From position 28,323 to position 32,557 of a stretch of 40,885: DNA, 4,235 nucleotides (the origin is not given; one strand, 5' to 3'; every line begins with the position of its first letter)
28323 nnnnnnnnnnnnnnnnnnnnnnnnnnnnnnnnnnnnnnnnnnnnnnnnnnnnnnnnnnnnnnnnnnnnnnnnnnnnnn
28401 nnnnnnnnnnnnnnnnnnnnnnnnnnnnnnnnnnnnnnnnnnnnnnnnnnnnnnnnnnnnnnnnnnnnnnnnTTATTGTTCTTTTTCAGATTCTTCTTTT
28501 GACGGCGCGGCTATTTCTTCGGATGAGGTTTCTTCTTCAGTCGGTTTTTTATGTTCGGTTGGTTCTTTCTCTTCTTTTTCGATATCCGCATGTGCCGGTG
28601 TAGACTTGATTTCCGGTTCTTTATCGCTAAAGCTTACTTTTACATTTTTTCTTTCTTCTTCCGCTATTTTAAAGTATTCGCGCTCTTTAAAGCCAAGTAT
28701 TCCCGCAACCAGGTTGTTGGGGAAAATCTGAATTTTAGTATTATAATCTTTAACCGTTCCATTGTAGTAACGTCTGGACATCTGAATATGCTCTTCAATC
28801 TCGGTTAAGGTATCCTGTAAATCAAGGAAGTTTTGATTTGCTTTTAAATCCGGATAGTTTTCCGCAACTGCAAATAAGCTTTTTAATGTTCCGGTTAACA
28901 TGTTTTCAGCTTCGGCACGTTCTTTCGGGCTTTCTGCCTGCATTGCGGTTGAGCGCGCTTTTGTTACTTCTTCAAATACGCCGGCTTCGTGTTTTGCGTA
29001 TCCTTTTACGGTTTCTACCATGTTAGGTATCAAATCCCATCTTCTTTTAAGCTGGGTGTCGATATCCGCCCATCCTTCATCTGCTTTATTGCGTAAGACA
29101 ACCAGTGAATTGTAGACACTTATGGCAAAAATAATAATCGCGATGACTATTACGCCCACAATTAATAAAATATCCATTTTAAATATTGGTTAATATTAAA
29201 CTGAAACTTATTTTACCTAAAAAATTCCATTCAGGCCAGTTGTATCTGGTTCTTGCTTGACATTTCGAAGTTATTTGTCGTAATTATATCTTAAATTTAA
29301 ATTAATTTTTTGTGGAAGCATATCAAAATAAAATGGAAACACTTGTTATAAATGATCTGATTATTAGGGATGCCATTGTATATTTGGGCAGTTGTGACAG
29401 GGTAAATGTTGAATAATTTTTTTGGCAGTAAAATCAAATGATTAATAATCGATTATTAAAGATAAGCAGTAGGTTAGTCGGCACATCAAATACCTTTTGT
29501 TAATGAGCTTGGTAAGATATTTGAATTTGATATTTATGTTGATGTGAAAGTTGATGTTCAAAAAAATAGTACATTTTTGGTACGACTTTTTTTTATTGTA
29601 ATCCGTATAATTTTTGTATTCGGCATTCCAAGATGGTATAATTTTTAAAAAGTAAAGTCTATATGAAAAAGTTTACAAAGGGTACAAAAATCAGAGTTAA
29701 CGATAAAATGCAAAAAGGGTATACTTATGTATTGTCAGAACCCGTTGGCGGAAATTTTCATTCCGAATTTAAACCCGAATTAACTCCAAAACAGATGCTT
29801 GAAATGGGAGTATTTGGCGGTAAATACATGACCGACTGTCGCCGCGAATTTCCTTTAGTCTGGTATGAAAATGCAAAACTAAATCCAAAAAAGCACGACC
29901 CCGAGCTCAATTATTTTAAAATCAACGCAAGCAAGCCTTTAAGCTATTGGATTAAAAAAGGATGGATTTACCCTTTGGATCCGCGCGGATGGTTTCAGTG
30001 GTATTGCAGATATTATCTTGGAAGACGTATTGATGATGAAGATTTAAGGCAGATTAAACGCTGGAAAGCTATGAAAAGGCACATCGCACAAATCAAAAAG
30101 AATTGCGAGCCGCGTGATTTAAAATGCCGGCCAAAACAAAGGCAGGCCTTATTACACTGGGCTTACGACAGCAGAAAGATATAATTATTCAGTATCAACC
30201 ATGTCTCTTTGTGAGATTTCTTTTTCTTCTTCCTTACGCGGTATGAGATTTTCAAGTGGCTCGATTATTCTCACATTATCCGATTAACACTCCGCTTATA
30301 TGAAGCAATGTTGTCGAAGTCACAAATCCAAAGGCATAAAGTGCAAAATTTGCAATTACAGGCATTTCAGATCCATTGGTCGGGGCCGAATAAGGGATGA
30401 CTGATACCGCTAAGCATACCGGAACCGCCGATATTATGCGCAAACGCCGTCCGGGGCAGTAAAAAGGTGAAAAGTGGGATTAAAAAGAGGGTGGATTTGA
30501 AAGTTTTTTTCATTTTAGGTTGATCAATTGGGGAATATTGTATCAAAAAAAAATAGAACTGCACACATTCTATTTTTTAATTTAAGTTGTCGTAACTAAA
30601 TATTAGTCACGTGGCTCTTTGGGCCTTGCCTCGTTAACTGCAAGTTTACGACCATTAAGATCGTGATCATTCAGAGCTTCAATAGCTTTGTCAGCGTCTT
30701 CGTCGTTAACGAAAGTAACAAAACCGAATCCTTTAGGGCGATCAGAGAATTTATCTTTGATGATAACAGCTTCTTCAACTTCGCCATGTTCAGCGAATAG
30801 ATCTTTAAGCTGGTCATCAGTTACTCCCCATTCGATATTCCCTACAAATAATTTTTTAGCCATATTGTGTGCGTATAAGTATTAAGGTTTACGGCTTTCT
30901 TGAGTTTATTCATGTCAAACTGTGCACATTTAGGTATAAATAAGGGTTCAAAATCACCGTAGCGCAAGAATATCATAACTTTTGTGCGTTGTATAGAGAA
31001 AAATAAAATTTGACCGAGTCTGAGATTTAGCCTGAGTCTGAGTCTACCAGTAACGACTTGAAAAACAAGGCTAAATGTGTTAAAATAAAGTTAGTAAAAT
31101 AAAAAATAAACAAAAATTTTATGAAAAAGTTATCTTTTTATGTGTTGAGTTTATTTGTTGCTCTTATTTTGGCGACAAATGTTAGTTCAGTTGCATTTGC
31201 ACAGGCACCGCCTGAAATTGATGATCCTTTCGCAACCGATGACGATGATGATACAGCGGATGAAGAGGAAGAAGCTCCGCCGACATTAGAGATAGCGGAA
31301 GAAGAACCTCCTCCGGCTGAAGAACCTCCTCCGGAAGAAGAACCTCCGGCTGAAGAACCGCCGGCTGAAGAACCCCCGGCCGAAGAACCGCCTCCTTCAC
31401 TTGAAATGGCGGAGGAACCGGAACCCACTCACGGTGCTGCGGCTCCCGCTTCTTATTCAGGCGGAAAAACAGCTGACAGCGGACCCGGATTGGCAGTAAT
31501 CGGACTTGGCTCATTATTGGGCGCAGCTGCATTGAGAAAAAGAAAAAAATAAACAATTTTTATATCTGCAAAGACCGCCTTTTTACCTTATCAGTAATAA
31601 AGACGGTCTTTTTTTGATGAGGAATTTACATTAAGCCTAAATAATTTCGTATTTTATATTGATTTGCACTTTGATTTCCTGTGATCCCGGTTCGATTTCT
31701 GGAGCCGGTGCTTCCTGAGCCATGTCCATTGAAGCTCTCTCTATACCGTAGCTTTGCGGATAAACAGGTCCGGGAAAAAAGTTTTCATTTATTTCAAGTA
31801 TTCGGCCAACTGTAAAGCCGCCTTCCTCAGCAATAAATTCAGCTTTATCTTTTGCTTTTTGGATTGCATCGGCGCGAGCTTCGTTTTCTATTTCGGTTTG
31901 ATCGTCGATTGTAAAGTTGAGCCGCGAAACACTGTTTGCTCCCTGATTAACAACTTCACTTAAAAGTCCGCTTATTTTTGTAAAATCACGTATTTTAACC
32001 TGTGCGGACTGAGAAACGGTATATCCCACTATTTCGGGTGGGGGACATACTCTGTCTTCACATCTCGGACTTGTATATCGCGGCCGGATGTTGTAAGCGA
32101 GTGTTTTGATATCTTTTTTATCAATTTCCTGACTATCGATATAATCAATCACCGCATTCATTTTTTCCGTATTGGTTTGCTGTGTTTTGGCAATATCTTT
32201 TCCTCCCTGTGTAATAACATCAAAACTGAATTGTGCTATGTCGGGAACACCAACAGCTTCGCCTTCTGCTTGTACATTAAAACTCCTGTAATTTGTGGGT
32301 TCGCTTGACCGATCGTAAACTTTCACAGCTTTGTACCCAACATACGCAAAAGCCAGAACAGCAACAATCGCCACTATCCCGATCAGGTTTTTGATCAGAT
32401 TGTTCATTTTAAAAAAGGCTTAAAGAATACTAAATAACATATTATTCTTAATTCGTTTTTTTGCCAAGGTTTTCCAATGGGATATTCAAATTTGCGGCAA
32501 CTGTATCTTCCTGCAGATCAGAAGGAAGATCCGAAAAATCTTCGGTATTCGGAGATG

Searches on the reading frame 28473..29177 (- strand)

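Call 13: search_protein_families(library=pfam, proteins=[window:28473-29177:-], max_evalue=0.001)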
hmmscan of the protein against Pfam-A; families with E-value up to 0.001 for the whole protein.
window:28473-29177:- (234 aa): 1 family
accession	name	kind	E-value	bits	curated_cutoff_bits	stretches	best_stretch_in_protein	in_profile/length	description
PF04011.17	LemA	-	7.2e-65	217.8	26.2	1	36-183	2-149/149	LemA family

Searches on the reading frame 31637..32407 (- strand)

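Call 52: search_protein_families(library=pfam, proteins=[window:31637-32407:-], max_evalue=0.001)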
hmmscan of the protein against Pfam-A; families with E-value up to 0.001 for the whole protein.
window:31637-32407:- (256 aa): 1 family
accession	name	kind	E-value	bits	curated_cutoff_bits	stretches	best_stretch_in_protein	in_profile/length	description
PF04402.19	SIMPL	-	1.3e-47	163.2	25.2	1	44-253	2-205/205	Protein of unknown function (DUF541)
